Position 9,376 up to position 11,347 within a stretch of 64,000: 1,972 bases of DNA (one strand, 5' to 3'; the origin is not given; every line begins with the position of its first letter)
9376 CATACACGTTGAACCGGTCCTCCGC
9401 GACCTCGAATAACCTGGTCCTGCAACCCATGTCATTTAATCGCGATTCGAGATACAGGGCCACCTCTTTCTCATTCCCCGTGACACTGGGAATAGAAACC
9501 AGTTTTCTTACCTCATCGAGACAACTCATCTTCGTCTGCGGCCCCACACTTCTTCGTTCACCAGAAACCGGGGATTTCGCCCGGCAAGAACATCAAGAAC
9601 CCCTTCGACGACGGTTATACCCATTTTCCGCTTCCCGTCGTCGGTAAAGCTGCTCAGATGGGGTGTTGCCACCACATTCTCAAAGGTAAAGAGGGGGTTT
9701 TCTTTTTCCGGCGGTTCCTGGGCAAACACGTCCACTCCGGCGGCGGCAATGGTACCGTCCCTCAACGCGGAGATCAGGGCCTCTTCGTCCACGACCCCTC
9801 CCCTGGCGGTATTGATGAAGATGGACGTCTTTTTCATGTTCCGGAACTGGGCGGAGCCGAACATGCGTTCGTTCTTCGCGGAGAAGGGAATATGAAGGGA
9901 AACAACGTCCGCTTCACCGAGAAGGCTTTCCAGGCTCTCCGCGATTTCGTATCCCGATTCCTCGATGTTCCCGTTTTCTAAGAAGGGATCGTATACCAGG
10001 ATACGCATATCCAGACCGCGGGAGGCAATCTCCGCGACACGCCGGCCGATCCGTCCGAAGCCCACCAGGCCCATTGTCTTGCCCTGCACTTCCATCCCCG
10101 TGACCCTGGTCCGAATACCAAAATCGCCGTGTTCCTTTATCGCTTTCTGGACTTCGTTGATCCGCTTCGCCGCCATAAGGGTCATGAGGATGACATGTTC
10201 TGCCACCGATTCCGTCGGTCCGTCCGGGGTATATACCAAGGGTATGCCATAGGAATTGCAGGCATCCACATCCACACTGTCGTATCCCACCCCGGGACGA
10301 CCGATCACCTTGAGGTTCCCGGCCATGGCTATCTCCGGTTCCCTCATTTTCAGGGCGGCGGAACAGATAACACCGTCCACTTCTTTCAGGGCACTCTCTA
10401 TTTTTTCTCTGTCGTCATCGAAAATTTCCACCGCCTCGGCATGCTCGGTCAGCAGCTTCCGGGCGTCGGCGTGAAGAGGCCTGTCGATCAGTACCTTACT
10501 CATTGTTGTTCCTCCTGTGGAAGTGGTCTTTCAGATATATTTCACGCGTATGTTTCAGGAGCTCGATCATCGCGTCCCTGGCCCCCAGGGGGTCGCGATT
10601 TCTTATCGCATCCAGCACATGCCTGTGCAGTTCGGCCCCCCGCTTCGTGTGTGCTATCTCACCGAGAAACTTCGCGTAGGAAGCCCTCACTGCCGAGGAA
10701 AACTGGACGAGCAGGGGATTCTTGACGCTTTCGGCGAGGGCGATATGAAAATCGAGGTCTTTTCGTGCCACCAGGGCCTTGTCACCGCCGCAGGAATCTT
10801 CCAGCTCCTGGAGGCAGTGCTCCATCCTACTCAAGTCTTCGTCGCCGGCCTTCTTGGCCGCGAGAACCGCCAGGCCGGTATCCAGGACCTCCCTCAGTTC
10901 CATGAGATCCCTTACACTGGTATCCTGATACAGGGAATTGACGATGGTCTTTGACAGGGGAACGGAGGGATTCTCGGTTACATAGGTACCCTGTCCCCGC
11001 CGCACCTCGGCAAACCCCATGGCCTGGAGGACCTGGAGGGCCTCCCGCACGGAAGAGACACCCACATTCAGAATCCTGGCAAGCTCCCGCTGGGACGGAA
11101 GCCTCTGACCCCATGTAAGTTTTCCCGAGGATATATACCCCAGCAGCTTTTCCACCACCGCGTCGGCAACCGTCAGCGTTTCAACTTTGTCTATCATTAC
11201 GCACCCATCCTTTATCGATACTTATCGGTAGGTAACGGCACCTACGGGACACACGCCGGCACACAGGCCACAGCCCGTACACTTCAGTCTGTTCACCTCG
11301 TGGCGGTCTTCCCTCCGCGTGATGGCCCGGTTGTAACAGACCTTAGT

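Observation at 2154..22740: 20-kb single-strand anaerobic purine/nucleoside catabolic supercluster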

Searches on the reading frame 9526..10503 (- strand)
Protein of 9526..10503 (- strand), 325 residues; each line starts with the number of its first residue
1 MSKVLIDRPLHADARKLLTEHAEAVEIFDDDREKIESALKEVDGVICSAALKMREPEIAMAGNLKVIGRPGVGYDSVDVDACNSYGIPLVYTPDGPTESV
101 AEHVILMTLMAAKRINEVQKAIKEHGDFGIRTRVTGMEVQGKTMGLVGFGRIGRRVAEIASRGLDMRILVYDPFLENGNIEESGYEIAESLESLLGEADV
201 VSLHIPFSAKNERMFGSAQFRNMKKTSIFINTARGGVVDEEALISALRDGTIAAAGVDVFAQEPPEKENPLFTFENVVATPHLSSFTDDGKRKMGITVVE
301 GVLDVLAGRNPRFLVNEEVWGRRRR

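Call 3: search_protein_families(library=pfam, proteins=[window:9526-10503:-])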
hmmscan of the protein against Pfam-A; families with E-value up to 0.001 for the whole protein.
window:9526-10503:- (325 aa): 2 families
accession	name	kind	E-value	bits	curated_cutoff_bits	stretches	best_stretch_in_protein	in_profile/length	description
PF02826.25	2-Hacid_dh_C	-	3.1e-56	190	25.1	1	107-284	3-178/178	D-isomer specific 2-hydroxyacid dehydrogenase, NAD binding domain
PF00389.36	2-Hacid_dh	-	6e-26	91.1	24.6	1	4-316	1-134/134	D-isomer specific 2-hydroxyacid dehydrogenase, catalytic domain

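Call 5: search_protein_families(library=ncbifam, proteins=[window:9526-10503:-], max_evalue=0.00001)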
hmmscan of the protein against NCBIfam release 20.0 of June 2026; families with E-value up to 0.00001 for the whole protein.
window:9526-10503:- (325 aa): 21 families
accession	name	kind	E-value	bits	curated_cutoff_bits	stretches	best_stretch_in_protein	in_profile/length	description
TIGR01327.1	PGDH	equivalog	3.7e-79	266.9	454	1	3-316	1-311/525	phosphoglycerate dehydrogenase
NF009714.1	PRK13243.1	equivalog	1.9e-66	224.7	455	1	3-320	4-327/332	glyoxylate reductase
NF011938.0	PRK15409.1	equivalog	2.1e-62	211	492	1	4-319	5-322/324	glyoxylate/hydroxypyruvate reductase GhrB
NF008759.0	PRK11790.1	equivalog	7.6e-52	176.4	404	1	3-304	13-315/410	phosphoglycerate dehydrogenase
NF005069.0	PRK06487.1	equivalog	3.4e-46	157.8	448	1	23-309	29-314/320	2-hydroxyacid dehydrogenase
NF005750.0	PRK07574.1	equivalog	7.7e-41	140.4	329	1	18-294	64-345/386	NAD-dependent formate dehydrogenase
NF006374.0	PRK08605.1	subfamily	1.2e-38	133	356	1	64-313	70-329/332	D-lactate dehydrogenase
NF006263.0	PRK08410.1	equivalog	4.3e-38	131.5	389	1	33-294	34-295/311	D-2-hydroxyacid dehydrogenase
NF041369.1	Dhydh_Halo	equivalog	2.1e-37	129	400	1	71-306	63-295/305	D-2-hydroxyacid dehydrogenase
NF005387.0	PRK06932.1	equivalog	3.1e-36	124.9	492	1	26-288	29-292/314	2-hydroxyacid dehydrogenase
NF001309.0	PRK00257.1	equivalog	1e-34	120.2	434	1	133-302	108-274/379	4-phosphoerythronate dehydrogenase PdxB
NF000492.1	vanH_gen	exception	1.5e-31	109.6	540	1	64-263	67-255/312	D-lactate dehydrogenase VanH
NF009127.0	PRK12480.1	equivalog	4.9e-29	101.4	579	1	39-265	43-266/330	D-lactate dehydrogenase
NF005027.0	PRK06436.1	equivalog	1.1e-25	90.4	261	1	67-319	53-292/303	2-hydroxyacid dehydrogenase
NF000004.1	vanH-D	exception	6.1e-25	88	550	1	13-263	19-261/323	D-lactate dehydrogenase VanH-D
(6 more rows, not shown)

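Call 43: search_solved_structures(query=window:9526-10503:-, max_evalue=1e-40)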
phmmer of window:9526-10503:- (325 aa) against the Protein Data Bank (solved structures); distinct sequences matched with E-value up to 1e-40: 22.
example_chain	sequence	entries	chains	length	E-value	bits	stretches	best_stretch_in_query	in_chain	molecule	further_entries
8wph_A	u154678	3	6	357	4.7e-64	219.7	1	6-321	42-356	McyI-NAD | McyI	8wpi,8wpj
8wpq_A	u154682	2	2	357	3.2e-63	217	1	6-321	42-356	McyI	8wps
8wpo_A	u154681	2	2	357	3.2e-63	217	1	6-321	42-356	McyI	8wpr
9jnr_A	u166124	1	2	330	1.2e-61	211.8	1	4-321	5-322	McyI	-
9jnq_A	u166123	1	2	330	1.2e-61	211.8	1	5-321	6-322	McyI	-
1wwk_A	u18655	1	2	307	1.5e-60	208.2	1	3-308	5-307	phosphoglycerate dehydrogenase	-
9whb_A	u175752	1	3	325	2.1e-58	201.1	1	33-317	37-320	3-phosphoglycerate dehydrogenase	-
1ygy_A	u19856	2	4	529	7.5e-51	176.4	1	18-309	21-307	D-3-phosphoglycerate dehydrogenase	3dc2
3ddn_A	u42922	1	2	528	7.5e-51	176.3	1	18-309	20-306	D-3-phosphoglycerate dehydrogenase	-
5aov_A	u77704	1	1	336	8.4e-50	172.9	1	3-321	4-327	GLYOXYLATE REDUCTASE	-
9jcm_A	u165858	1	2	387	1.9e-49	171.8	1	4-306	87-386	D-3-phosphoglycerate dehydrogenase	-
6bii_A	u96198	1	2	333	4.8e-49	170.4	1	3-324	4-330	Glyoxylate reductase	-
9jcn_A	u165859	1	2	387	1.3e-48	169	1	4-306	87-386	D-3-phosphoglycerate dehydrogenase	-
9m0t_A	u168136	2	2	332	1.3e-45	159.2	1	4-317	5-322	Probable 2-ketogluconate reductase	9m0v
2dbq_A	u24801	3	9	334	1.5e-45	158.9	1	3-321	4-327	Glyoxylate reductase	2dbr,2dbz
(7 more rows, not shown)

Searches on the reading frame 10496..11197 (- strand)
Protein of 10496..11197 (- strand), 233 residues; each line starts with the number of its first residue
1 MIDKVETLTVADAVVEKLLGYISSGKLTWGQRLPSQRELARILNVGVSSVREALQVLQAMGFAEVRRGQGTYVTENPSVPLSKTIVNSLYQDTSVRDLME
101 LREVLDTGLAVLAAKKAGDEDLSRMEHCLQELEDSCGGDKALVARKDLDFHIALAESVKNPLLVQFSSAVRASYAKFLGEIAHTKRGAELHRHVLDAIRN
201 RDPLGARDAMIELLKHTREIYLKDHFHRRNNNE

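Call 3: search_protein_families(library=pfam, proteins=[window:10496-11197:-])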
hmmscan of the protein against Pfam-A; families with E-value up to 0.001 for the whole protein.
window:10496-11197:- (233 aa): 3 families
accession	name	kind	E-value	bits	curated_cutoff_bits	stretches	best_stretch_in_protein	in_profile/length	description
PF07729.17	FCD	-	5.9e-21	75.6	24.3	1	97-215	1-124/125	FCD domain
PF00392.27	GntR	-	1.5e-16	60.2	27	1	12-73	3-64/64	Bacterial regulatory proteins, gntR family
PF13730.12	HTH_36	-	0.00079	19.6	25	0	29-62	21-54/55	Helix-turn-helix domain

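Call 5: search_protein_families(library=ncbifam, proteins=[window:10496-11197:-], max_evalue=0.00001)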
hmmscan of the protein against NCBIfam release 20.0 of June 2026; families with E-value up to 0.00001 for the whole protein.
window:10496-11197:- (233 aa): 20 families
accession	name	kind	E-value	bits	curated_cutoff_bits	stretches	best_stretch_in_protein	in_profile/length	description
NF007741.0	PRK10421.1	equivalog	6.8e-35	120.7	311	1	7-219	5-231/262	transcriptional regulator LldR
NF003011.0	PRK03837.1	subfamily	2e-33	116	260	1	10-223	14-235/241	transcriptional regulator NanR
NF007001.0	PRK09464.1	equivalog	4.6e-26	92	330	1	4-223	5-234/254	pyruvate dehydrogenase complex transcriptional repressor PdhR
NF007588.0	PRK10225.1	equivalog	1.4e-21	76.9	442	1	27-174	27-172/257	Uxu operon transcriptional regulator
NF007442.0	PRK09990.1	equivalog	5.6e-21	75.1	301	1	6-217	7-231/256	transcriptional regulator GlcC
NF008571.0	PRK11523.1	equivalog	7.5e-16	58.3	396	1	11-223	10-227/258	transcriptional regulator ExuR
NF052282.1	PLP_TF_PdxR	equivalog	2e-12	46.9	320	1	14-84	6-76/448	MocR-like pyridoxine biosynthesis transcription factor PdxR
NF052286.1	ecto_TF_EhuR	exception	4.6e-11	41.9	480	1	14-88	16-90/458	MocR-like ectoine utilization transcription factor EhuR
NF052290.2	MocR_like_YczR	exception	3.2e-10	39.3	487.4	1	12-109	22-109/458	MocR-like transcription factor YczR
NF052281.1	rhizopine_MocR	equivalog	1.1e-09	37.5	650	1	2-85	11-94/479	rhizopine catabolism transcriptional regulator MocR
TIGR03338.1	phnR_burk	equivalog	3.2e-09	36.7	271.5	1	9-218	11-210/212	phosphonate utilization associated transcriptional regulator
NF047563.1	modulin_PmtR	equivalog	2.4e-08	34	200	1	17-78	20-81/125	PSM export ABC transporter transcriptional regulator PmtR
TIGR02325.1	C_P_lyase_phnF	equivalog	2.9e-08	33.5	156.8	1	12-77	11-76/238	phosphonate metabolism transcriptional regulator PhnF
TIGR02018.2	his_ut_repres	equivalog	3.5e-08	33.1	220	1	13-78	3-68/226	histidine utilization transcriptional repressor HutC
NF053730.1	TransRegRv1152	equivalog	9.3e-08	32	170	1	10-75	17-82/120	Rv1152 family transcriptional regulator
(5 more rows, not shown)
